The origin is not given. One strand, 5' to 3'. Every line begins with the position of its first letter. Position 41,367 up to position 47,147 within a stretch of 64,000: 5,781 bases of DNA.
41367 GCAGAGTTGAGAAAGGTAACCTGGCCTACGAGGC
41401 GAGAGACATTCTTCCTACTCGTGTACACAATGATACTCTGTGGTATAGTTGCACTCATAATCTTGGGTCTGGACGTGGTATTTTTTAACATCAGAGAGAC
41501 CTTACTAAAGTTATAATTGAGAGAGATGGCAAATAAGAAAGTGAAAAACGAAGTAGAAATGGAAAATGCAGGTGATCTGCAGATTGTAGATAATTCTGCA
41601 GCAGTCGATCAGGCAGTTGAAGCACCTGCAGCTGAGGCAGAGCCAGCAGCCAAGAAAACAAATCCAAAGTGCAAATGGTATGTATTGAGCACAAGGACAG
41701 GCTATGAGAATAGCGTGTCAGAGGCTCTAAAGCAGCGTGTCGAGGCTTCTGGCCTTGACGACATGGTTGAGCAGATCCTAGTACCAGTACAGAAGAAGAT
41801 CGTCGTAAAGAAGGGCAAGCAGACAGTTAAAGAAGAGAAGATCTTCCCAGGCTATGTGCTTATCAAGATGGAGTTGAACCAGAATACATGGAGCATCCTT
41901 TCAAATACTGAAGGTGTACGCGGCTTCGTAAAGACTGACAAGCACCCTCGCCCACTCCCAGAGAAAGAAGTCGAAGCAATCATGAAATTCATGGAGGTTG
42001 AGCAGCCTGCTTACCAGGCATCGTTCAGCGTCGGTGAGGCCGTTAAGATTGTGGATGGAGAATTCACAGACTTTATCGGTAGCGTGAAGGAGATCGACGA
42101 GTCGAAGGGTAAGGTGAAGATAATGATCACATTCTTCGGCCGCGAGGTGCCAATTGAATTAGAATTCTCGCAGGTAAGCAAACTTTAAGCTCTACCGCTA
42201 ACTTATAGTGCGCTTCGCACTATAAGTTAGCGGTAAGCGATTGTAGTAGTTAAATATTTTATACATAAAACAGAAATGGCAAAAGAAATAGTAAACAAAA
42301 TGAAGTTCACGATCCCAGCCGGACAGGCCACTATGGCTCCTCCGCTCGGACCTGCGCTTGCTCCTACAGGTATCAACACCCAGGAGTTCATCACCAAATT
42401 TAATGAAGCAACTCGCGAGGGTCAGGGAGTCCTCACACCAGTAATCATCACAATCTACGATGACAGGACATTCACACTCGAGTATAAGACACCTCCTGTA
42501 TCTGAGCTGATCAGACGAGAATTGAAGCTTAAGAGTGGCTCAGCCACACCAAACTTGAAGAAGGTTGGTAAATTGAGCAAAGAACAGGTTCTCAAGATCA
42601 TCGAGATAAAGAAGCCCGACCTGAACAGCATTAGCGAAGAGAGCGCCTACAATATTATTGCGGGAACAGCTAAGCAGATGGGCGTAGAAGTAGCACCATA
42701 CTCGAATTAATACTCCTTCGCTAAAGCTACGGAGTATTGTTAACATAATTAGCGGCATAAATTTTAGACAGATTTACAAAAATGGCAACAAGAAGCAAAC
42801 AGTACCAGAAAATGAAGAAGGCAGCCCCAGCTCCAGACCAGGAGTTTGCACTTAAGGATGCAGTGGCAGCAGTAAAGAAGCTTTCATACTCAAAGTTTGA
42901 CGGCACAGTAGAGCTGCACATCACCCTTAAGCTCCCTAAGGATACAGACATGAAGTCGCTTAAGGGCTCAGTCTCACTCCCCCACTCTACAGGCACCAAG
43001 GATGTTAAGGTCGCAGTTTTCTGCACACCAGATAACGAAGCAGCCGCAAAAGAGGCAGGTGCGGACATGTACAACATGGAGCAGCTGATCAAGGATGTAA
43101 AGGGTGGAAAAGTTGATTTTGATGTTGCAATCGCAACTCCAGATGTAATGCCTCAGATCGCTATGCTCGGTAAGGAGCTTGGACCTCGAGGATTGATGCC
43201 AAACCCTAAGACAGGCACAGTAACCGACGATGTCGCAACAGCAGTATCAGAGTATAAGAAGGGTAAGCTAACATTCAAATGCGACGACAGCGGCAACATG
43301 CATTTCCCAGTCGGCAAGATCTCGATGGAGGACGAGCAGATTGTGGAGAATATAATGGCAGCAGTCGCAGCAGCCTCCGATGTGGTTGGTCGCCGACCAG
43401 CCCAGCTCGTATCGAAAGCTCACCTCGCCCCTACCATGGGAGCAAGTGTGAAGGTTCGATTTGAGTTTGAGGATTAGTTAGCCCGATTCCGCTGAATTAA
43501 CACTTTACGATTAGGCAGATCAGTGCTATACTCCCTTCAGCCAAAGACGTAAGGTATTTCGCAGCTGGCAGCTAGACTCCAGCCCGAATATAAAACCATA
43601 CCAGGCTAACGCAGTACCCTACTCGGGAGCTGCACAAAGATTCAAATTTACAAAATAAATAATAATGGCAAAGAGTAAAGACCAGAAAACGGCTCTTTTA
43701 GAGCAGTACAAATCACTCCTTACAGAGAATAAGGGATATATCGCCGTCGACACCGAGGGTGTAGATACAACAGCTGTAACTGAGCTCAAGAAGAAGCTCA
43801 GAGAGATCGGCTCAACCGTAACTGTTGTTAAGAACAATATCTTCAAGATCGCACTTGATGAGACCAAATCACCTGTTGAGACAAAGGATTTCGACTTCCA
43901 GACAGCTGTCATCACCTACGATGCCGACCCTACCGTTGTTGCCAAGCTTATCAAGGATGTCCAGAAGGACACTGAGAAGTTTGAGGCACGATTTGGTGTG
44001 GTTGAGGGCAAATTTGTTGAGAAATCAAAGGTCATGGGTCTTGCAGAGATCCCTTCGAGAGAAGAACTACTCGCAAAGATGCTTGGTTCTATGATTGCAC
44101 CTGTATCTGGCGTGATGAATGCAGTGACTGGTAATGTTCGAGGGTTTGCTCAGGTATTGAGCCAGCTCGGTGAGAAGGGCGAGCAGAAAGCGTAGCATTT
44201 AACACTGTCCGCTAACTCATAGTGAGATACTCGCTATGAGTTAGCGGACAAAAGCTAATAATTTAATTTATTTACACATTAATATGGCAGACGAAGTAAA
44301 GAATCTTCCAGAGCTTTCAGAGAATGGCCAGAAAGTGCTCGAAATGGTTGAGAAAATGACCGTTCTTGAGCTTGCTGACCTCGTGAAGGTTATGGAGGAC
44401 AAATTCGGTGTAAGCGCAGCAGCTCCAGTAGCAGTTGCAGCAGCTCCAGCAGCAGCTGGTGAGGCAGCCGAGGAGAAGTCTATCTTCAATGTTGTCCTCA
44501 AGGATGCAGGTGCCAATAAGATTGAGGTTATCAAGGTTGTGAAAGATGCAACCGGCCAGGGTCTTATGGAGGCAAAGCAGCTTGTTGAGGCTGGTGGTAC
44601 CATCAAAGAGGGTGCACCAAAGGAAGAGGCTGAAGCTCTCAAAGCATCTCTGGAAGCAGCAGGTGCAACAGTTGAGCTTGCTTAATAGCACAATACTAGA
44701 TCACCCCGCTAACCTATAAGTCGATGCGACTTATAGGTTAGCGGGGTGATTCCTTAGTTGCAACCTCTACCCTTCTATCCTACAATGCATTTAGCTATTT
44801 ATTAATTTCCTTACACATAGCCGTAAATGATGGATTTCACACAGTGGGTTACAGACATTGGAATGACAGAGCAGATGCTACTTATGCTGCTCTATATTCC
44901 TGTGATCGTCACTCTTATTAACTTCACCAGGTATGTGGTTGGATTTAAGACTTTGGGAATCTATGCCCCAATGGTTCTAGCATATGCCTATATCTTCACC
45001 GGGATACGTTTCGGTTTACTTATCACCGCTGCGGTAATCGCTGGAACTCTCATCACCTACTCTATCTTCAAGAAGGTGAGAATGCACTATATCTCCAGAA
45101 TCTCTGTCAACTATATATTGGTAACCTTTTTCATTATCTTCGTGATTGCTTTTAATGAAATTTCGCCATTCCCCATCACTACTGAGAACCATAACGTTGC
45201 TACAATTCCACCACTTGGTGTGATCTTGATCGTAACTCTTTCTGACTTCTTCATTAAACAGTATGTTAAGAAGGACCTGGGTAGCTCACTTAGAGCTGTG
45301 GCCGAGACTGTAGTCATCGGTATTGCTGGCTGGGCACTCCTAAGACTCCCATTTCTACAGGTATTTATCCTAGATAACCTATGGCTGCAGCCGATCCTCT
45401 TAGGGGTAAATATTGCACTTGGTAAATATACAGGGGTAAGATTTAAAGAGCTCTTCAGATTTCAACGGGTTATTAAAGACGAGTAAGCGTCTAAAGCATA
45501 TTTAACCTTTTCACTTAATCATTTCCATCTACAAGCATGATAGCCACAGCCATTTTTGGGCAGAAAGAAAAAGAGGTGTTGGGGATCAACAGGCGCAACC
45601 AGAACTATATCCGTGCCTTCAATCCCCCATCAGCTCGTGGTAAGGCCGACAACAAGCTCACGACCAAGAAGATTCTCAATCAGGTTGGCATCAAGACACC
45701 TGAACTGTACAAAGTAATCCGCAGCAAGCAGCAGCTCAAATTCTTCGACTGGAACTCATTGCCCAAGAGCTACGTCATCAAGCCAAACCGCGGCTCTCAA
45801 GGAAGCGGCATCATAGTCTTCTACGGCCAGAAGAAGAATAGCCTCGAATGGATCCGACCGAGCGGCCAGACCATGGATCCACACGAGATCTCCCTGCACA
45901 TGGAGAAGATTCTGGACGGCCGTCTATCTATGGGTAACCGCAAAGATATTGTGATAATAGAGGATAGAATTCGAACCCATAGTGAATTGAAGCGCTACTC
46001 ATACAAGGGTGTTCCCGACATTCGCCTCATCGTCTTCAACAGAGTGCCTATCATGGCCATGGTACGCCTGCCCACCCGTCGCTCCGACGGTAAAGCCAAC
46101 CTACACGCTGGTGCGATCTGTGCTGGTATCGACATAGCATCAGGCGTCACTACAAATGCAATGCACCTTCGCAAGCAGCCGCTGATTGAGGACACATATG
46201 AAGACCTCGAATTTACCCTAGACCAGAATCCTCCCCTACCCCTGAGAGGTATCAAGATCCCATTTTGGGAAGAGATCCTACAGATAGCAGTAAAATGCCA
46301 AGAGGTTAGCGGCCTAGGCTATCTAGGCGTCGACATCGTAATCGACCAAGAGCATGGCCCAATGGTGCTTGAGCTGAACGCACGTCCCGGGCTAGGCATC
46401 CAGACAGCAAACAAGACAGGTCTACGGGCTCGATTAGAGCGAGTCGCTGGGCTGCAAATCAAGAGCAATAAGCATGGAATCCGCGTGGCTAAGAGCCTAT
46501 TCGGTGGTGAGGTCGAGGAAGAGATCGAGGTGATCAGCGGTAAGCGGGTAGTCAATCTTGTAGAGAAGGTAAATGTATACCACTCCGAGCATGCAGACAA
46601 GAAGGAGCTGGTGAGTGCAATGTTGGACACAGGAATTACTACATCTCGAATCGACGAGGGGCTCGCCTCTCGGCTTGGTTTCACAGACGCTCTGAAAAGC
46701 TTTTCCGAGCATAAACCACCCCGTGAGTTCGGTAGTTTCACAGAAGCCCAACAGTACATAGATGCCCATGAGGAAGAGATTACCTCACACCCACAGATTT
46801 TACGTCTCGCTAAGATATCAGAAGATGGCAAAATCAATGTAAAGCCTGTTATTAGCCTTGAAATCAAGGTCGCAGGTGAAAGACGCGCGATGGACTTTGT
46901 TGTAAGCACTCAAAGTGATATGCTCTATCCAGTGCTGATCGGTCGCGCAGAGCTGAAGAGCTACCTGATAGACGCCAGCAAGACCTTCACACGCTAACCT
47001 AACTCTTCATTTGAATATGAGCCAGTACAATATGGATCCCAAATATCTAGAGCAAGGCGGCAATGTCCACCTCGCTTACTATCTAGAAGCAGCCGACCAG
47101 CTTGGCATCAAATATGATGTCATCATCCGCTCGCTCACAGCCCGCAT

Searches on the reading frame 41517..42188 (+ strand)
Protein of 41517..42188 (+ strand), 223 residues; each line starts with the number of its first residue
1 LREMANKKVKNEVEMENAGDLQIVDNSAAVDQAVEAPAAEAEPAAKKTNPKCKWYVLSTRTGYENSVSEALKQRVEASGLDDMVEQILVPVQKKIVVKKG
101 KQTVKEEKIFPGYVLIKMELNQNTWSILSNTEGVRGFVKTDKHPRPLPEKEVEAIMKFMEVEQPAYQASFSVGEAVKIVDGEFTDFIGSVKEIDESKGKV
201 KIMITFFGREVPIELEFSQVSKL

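Call 74: search_protein_families(library=pfam, proteins=[window:41517-42188:+], max_evalue=0.001)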
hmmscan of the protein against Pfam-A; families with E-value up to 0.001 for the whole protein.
window:41517-42188:+ (223 aa): 2 families
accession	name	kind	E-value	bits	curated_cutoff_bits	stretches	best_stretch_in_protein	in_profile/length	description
PF02357.24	NusG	-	5.6e-25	88.1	22.2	1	53-156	2-93/93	Transcription termination factor nusG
PF00467.35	KOW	-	3e-05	24.1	22.3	1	172-202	1-31/32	KOW motif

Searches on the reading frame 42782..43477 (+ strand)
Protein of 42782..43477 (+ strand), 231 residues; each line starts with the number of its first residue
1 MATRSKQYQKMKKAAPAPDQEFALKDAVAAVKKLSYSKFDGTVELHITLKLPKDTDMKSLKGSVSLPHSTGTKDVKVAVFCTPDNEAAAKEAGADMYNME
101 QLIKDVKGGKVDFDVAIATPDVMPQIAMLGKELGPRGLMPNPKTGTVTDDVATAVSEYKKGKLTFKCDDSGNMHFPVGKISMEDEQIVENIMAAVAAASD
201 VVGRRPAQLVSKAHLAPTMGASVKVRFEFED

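Call 74: search_protein_families(library=pfam, proteins=[window:42782-43477:+], max_evalue=0.001)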
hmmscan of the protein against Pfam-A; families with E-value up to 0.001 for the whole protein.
window:42782-43477:+ (231 aa): 1 family
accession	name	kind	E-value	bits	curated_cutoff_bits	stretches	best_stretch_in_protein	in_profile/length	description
PF00687.26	Ribosomal_L1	-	1.3e-53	182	32.2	1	31-220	1-197/198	Ribosomal protein L1p/L10e family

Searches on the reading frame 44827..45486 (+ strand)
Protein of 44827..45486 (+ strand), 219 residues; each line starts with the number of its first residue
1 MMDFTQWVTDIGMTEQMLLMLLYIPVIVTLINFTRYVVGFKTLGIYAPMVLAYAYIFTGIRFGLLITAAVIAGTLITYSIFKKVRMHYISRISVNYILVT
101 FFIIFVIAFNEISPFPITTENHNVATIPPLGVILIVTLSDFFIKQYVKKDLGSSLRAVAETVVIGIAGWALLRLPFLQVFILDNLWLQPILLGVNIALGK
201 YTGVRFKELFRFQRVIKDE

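Call 3: search_protein_families(library=pfam, proteins=[window:44827-45486:+], max_evalue=0.01)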
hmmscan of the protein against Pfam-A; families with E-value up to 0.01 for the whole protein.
window:44827-45486:+ (219 aa): 1 family
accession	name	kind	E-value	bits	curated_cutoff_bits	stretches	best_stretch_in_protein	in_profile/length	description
PF14402.11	7TM_transglut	-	5.8e-17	62.4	25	1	14-215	51-247/248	7 transmembrane helices usually fused to an inactive transglutaminase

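Call 4: search_protein_families(library=ncbifam, proteins=[window:44827-45486:+], max_evalue=0.01)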
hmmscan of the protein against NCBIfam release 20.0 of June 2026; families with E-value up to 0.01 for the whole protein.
window:44827-45486:+ (219 aa): 1 family
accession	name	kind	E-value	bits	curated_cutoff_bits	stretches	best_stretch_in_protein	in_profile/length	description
NF052267.1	inact_TG_RloB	exception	5.1e-16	58.5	900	1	14-218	310-508/508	osmotic stress tolerance membrane protein RloB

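Call 77: search_protein_families(library=padloc, proteins=[window:44827-45486:+], max_evalue=0.001)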
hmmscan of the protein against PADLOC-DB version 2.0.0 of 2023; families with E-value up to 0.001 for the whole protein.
window:44827-45486:+ (219 aa): 0 families

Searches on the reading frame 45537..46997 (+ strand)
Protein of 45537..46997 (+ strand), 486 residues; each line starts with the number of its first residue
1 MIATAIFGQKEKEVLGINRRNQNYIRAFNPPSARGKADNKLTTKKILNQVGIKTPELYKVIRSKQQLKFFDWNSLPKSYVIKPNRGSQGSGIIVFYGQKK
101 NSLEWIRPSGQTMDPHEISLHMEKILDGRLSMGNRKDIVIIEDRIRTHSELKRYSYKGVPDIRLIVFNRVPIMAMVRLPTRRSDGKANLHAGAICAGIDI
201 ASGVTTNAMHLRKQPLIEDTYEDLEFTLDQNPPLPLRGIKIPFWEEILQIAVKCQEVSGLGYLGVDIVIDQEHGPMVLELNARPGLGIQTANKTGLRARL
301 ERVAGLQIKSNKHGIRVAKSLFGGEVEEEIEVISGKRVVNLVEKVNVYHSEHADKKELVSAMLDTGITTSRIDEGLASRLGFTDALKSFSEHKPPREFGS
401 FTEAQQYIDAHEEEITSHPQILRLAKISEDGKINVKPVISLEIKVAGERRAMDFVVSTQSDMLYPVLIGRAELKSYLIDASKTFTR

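Call 3: search_protein_families(library=pfam, proteins=[window:45537-46997:+], max_evalue=0.01)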
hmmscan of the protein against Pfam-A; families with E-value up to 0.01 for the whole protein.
window:45537-46997:+ (486 aa): 7 families
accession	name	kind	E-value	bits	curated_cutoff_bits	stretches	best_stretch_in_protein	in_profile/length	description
PF14397.11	ATPgrasp_ST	-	7.4e-69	232.5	31.4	1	19-303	1-276/278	Sugar-transfer associated ATP-grasp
PF08443.16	RimK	-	1.1e-13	51.7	21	1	244-288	128-171/188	RimK-like ATP-grasp domain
PF02655.19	ATP-grasp_3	-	2e-10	41.4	23.2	2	37-101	1-56/160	ATP-grasp domain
PF14398.11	ATPgrasp_YheCD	-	9.4e-07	28.8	26.8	0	256-291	199-234/255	YheC/D like ATP-grasp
PF05618.17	Zn_protease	-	0.00026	21.4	27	1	409-486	55-135/138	Putative ATP-dependent zinc protease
PF03133.20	TTL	-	0.00053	19.7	20.1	0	261-296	236-271/292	Tubulin-tyrosine ligase family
PF01071.24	GARS_A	-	0.0017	18.6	27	0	40-102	3-63/194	Phosphoribosylglycinamide synthetase, ATP-grasp (A) domain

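Call 4: search_protein_families(library=ncbifam, proteins=[window:45537-46997:+], max_evalue=0.01)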
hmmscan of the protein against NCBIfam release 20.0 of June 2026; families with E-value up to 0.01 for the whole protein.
window:45537-46997:+ (486 aa): 22 families
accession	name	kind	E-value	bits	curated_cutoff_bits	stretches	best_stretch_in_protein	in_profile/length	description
TIGR02291.1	rimK_rel_E_lig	hypoth_equivalog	4.5e-84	282.1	314.2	1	10-305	8-291/317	alpha-L-glutamate ligase-like protein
TIGR00768.1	rimK_fam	subfamily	1e-18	67.7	143.4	2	240-286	211-257/276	RimK family alpha-L-glutamate ligase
NF040720.1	MptN_Meth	equivalog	2.3e-13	49.9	350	2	243-292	227-278/291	tetrahydromethanopterin:alpha-L-glutamate ligase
NF002378.0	PRK01372.1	subfamily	3.4e-08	32.6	243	1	39-105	100-161/305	D-alanine--D-alanine ligase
NF052264.1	retropep_RloA3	equivalog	4.5e-08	33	210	1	397-485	64-154/159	retropepsin-like aspartic peptidase RloA3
TIGR02144.1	LysX_arch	equivalog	1.5e-07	30.8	275.6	1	241-284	211-254/281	lysine biosynthesis protein LysX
TIGR02068.2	cya_phycin_syn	equivalog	2.4e-07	29.2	850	1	36-99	210-271/862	cyanophycin synthetase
NF002688.0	PRK02471.1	equivalog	8.3e-06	24.4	425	1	38-99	488-548/756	bifunctional glutamate--cysteine ligase GshA/glutathione synthetase GshB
NF053643.1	Ddl_archaea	equivalog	8.9e-06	24.9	500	1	37-97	104-160/367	putative pseudomurein biosynthesis ATP-grasp protein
TIGR03103.1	trio_acet_GNAT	equivalog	1.8e-05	23.5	569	1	36-95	294-350/547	N-acetylglutaminylglutamine synthetase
NF010623.0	PRK14016.1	subfamily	2.6e-05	22.6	877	1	37-94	212-267/871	cyanophycin synthetase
TIGR04443.1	F420_CofF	equivalog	3.8e-05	22.9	300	1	244-286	219-260/283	coenzyme gamma-F420-2:alpha-L-glutamate ligase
TIGR01205.1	D_ala_D_alaTIGR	subfamily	9.2e-05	21.6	245.65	0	38-104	105-172/318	D-alanine--D-alanine ligase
NF038074.1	fam_STM4014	hypoth_equivalog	0.00016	21.2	175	0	23-104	100-182/349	STM4014 family protein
NF009404.0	PRK12767.1-3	equivalog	0.00028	19.9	316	0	39-105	111-173/344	carbamoyl phosphate synthase-like protein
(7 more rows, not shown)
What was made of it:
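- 45537..46997 (+): RloC-like ATP-grasp (ATPgrasp_ST, alpha-L-glutamate-ligase-like) fused to a C-terminal RimB/RloA-like retropepsin domain. The catalytic DTG lies at 46626-46634. PF14397 at 232.5 bits, TIGR02291 at 282 bits, with weak PF05618 and RloA3 hits on residues 397-486 (calls 3, 4).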

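Call 77: search_protein_families(library=padloc, proteins=[window:45537-46997:+], max_evalue=0.001)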
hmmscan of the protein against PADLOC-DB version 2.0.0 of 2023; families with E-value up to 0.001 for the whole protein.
window:45537-46997:+ (486 aa): 0 families
